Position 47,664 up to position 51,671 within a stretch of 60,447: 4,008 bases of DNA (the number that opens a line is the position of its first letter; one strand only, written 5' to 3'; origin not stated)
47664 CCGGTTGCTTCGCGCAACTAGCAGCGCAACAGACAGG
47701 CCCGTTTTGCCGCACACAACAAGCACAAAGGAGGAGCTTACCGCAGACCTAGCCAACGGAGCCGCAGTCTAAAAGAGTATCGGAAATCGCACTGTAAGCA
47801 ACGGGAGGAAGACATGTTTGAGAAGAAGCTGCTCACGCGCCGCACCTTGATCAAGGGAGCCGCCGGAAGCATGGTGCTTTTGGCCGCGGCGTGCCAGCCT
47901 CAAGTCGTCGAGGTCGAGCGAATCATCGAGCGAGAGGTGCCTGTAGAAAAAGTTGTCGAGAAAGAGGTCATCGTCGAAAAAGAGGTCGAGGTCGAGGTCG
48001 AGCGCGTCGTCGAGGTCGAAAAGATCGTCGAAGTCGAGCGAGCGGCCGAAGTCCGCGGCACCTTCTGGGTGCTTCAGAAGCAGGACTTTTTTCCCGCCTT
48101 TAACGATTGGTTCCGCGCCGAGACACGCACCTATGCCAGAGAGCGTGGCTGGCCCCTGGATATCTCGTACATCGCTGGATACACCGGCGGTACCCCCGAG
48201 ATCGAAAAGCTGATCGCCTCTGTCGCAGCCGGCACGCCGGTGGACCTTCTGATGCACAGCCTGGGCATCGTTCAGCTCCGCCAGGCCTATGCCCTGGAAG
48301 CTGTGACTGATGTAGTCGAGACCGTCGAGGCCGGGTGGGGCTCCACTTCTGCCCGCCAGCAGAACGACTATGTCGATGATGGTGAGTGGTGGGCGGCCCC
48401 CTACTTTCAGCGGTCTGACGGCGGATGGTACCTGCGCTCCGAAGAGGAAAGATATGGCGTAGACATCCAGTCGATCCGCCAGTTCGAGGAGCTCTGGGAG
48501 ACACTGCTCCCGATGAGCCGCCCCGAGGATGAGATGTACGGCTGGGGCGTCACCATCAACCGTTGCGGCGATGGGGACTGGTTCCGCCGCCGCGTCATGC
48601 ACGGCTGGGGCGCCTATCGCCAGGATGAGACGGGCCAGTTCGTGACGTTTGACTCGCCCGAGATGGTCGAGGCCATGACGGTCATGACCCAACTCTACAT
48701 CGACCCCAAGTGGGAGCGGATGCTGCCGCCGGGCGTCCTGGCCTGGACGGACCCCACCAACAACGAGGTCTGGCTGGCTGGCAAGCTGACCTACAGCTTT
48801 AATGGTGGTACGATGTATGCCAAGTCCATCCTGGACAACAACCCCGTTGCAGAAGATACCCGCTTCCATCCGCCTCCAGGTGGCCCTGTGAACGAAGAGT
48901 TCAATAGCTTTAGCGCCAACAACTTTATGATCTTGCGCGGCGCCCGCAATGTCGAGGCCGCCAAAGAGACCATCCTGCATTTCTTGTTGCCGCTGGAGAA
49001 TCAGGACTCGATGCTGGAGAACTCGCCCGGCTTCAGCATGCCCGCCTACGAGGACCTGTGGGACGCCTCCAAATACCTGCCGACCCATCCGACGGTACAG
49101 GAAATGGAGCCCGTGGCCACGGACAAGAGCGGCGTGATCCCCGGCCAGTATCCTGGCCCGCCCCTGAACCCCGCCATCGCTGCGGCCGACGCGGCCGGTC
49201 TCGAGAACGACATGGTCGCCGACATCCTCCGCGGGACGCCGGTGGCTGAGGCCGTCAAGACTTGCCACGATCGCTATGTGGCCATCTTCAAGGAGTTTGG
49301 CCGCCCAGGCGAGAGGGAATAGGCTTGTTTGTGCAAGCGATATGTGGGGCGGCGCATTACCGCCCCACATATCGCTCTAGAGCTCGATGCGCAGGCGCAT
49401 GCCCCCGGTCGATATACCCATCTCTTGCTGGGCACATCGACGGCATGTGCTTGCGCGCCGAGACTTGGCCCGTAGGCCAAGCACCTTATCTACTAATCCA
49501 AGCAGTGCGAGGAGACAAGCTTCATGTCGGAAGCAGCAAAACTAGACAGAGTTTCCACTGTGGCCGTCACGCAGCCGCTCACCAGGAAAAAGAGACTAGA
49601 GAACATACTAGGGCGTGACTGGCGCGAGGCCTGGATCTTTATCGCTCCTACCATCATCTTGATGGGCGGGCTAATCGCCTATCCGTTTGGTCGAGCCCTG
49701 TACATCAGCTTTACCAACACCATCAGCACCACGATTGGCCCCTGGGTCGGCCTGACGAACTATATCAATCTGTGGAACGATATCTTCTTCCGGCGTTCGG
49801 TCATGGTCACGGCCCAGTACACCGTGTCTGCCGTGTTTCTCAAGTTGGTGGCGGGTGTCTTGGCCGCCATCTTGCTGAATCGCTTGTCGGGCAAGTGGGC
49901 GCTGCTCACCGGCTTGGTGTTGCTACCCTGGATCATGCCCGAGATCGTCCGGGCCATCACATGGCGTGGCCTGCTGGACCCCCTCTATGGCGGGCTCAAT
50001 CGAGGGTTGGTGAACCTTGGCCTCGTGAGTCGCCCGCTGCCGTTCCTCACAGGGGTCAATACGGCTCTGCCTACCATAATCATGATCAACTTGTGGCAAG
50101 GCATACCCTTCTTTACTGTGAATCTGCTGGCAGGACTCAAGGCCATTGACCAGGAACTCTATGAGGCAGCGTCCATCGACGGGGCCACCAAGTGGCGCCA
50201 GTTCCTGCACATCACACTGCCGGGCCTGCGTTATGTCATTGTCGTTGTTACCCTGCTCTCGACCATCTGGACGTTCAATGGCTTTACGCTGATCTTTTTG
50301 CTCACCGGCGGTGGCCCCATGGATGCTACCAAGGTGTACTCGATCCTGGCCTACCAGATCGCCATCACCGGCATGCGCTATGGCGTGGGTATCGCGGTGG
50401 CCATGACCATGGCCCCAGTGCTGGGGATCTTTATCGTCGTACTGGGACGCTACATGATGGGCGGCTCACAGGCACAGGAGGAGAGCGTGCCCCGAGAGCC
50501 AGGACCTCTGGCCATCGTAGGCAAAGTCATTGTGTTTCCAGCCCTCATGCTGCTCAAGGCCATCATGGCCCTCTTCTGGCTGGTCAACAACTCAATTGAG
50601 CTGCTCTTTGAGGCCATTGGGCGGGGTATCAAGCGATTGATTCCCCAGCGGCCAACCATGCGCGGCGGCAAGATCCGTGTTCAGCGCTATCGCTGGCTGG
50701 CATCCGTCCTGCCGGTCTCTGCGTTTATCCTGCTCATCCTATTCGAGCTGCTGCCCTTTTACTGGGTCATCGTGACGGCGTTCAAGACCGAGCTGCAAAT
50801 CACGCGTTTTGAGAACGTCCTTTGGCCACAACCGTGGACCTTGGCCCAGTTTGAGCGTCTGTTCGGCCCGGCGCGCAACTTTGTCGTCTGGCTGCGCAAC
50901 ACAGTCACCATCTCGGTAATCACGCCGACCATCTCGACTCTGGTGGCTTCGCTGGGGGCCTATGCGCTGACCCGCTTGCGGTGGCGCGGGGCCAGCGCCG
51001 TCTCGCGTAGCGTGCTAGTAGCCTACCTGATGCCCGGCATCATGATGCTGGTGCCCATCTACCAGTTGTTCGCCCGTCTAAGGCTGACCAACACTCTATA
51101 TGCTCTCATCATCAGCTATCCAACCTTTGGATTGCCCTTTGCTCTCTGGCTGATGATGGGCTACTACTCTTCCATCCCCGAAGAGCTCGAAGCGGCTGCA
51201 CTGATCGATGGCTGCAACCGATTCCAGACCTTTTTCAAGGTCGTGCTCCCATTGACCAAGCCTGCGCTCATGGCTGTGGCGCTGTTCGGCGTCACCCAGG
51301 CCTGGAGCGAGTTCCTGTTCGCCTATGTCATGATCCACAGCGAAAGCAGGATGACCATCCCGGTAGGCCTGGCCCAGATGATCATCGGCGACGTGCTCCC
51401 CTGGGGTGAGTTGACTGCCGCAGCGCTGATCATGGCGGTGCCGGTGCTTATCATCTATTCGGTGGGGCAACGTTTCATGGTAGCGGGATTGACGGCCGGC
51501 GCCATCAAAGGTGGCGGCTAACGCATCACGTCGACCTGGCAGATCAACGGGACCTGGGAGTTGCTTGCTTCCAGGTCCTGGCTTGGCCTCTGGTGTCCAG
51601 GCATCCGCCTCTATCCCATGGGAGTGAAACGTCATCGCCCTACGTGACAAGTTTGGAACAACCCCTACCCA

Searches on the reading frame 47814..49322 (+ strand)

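Call 8: search_protein_families(library=pfam, proteins=[window:47814-49322:+], max_evalue=0.001)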
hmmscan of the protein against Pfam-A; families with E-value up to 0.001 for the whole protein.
window:47814-49322:+ (502 aa): 1 family
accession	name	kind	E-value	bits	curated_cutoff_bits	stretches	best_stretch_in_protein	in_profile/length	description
PF01547.30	SBP_bac_1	-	2.6e-11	44.5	26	1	124-385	33-295/307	Bacterial extracellular solute-binding protein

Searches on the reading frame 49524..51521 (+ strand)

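Call 8: search_protein_families(library=pfam, proteins=[window:49524-51521:+], max_evalue=0.001)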
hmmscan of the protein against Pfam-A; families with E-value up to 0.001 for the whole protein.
window:49524-51521:+ (665 aa): 1 family
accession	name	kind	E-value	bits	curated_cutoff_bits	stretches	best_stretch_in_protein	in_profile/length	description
PF00528.27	BPD_transp_1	-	1.9e-23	83.6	26.4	2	109-305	3-171/184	Binding-protein-dependent transport system inner membrane component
